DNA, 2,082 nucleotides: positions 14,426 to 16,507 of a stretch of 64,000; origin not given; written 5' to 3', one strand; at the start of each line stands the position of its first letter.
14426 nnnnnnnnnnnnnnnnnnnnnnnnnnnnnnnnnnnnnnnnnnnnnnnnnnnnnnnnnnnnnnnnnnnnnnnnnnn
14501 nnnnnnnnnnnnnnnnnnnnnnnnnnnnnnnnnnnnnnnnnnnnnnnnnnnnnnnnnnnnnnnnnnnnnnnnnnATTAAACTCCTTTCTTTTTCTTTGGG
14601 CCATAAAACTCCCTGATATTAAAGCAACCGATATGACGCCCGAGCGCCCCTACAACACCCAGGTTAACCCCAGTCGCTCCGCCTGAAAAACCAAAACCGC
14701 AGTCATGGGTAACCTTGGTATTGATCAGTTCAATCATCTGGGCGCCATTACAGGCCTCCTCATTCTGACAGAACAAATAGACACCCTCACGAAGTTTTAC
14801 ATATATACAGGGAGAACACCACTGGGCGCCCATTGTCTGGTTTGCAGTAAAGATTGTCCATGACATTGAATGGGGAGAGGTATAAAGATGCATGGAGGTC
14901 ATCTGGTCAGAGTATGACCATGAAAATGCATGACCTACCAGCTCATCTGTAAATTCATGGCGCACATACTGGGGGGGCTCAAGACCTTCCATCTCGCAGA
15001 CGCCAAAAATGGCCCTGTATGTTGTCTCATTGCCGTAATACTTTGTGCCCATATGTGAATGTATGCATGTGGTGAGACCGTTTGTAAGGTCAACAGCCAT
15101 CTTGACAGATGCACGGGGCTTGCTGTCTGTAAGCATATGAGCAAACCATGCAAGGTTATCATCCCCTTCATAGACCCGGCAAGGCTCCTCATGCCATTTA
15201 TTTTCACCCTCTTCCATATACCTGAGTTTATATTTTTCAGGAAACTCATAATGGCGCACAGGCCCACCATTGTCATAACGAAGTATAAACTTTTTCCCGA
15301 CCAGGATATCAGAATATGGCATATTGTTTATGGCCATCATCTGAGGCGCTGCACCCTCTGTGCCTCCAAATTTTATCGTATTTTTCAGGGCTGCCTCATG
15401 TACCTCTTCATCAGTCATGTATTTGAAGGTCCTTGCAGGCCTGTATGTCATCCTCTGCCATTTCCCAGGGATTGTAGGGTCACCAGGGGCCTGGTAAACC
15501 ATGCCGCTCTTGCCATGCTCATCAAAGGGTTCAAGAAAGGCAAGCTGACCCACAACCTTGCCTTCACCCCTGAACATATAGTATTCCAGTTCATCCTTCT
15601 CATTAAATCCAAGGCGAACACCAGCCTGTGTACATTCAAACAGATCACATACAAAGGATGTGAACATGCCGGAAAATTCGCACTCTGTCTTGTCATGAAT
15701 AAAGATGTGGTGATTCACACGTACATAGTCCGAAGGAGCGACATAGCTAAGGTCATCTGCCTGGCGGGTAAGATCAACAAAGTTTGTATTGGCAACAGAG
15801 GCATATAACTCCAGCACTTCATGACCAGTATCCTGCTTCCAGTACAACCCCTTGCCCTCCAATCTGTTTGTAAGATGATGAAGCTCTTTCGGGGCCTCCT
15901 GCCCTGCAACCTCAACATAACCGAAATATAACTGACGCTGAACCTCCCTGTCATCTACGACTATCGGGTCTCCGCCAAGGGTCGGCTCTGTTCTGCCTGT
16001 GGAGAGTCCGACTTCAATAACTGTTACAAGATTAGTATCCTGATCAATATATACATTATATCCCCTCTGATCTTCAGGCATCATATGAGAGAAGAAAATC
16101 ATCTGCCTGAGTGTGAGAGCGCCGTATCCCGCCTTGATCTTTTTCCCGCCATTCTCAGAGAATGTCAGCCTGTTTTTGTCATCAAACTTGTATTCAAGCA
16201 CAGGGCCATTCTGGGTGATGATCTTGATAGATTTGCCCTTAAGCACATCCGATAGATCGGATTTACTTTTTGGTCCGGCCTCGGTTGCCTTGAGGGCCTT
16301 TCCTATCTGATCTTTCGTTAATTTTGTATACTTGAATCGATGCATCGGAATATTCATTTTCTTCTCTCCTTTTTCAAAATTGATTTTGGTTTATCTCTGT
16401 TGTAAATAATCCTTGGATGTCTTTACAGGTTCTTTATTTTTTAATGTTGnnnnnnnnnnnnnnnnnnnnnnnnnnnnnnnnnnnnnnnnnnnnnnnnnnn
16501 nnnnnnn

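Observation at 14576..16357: Large subunit looks like a four-fold (2 x 2) lipocalin / MoaF / phenolic-acid-decarboxylase-like barrel array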

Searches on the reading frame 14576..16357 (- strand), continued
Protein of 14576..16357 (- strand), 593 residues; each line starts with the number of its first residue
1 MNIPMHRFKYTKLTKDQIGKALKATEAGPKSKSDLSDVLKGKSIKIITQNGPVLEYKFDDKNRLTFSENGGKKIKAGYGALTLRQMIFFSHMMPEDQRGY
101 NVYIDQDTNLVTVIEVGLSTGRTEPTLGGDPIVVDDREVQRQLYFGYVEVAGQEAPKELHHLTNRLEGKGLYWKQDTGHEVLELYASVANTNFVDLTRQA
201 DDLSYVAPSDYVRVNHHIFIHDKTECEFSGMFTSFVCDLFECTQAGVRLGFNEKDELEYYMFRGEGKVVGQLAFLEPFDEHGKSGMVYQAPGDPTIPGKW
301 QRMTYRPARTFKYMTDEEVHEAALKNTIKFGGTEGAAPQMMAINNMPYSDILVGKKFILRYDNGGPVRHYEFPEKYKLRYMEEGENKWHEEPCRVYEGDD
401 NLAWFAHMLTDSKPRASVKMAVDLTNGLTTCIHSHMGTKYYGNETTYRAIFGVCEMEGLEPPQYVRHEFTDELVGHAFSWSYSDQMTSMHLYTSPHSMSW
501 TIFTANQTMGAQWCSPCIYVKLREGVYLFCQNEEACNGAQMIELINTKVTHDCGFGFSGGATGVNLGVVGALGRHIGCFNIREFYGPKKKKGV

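Call 80: search_protein_families(library=pfam, alignment_id=A5, max_evalue=0.00001)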
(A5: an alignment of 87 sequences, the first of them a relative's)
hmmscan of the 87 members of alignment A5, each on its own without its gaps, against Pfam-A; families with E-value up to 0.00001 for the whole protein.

A. member 1, L047:11040-12368:- (442 aa): 1 family
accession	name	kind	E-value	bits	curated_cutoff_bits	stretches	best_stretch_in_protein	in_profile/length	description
PF01594.21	AI-2E_transport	-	1.2e-60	205.9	34.3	1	70-413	2-325/327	AI-2E family transporter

B. families by the number of members that match (of 87 scanned): 110 families (the first 25 are shown)
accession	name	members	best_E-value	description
PF13649.12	Methyltransf_25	3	6.8e-16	Methyltransferase domain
PF01078.27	Mg_chelatase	2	2.1e-100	Magnesium chelatase, subunit ChlI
PF01566.24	Nramp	2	3.5e-83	Natural resistance-associated macrophage protein-like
PF01556.23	DnaJ_C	2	4.4e-49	DnaJ C terminal domain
PF13541.12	ChlI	2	1.2e-48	Subunit ChlI of Mg-chelatase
PF02596.20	DUF169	2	8.9e-38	Uncharacterised ArCR, COG2043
PF00005.33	ABC_tran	2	1e-32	ABC transporter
PF13335.12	Mg_chelatase_C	2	5.5e-32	Magnesium chelatase, subunit ChlI C-terminal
PF00226.36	DnaJ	2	1.5e-28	DnaJ domain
PF13577.12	SnoaL_4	2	3.1e-26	SnoaL-like domain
PF00684.25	DnaJ_CXXCXGXG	2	2.3e-17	DnaJ central domain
PF13432.12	TPR_16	2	1.1e-15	Tetratricopeptide repeat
PF13847.12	Methyltransf_31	2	1.9e-15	Methyltransferase domain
PF13414.12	TPR_11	2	2.2e-13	TPR repeat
PF08241.18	Methyltransf_11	2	7.9e-13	Methyltransferase domain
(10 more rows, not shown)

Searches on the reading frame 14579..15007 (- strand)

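Call 81: search_protein_families(library=pfam, proteins=[window:14579-15007:-], max_evalue=1)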
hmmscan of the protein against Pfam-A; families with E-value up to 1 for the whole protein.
window:14579-15007:- (143 aa): 2 families
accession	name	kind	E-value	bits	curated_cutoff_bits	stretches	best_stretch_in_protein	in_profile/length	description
PF17409.8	MoaF_C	-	1.4e-08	34.9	22.1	1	18-86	2-69/113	MoaF C-terminal domain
PF10703.15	MoaF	-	0.00024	21.4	23.3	1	20-80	21-77/108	MoaF N-terminal domain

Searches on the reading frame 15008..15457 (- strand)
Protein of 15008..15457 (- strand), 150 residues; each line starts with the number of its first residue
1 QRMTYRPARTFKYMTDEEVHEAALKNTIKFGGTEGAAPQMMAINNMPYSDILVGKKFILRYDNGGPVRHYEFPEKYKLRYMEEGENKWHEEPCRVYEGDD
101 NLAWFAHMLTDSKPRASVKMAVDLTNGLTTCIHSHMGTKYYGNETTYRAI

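Call 81: search_protein_families(library=pfam, proteins=[window:15008-15457:-], max_evalue=1)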
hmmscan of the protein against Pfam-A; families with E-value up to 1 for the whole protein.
window:15008-15457:- (150 aa): 1 family
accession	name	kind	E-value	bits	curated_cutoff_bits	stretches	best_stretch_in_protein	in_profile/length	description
PF10703.15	MoaF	-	1.1e-08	35.4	23.3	1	44-136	16-106/108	MoaF N-terminal domain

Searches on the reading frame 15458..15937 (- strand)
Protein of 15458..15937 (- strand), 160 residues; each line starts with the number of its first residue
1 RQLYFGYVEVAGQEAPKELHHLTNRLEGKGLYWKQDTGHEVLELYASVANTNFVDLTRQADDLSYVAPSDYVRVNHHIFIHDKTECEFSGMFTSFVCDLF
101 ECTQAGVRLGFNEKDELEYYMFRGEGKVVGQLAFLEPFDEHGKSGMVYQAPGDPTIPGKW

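Call 81: search_protein_families(library=pfam, proteins=[window:15458-15937:-], max_evalue=1)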
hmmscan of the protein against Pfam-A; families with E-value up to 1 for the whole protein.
window:15458-15937:- (160 aa): 1 family
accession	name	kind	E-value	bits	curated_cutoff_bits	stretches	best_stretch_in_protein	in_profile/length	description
PF01503.22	PRA-PH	-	0.11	13.4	21.3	1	13-67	10-64/86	Phosphoribosyl-ATP pyrophosphohydrolase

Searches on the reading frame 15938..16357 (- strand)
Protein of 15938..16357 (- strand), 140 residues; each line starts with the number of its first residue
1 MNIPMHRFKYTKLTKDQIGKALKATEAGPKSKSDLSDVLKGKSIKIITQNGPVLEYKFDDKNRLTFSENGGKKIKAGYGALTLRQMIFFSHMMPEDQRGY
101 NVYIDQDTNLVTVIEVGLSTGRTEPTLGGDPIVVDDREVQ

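Call 81: search_protein_families(library=pfam, proteins=[window:15938-16357:-], max_evalue=1)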
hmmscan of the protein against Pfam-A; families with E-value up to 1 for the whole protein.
window:15938-16357:- (140 aa): 1 family
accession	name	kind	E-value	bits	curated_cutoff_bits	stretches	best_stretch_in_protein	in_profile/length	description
PF10703.15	MoaF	-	7e-07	29.5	23.3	1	36-117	21-105/108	MoaF N-terminal domain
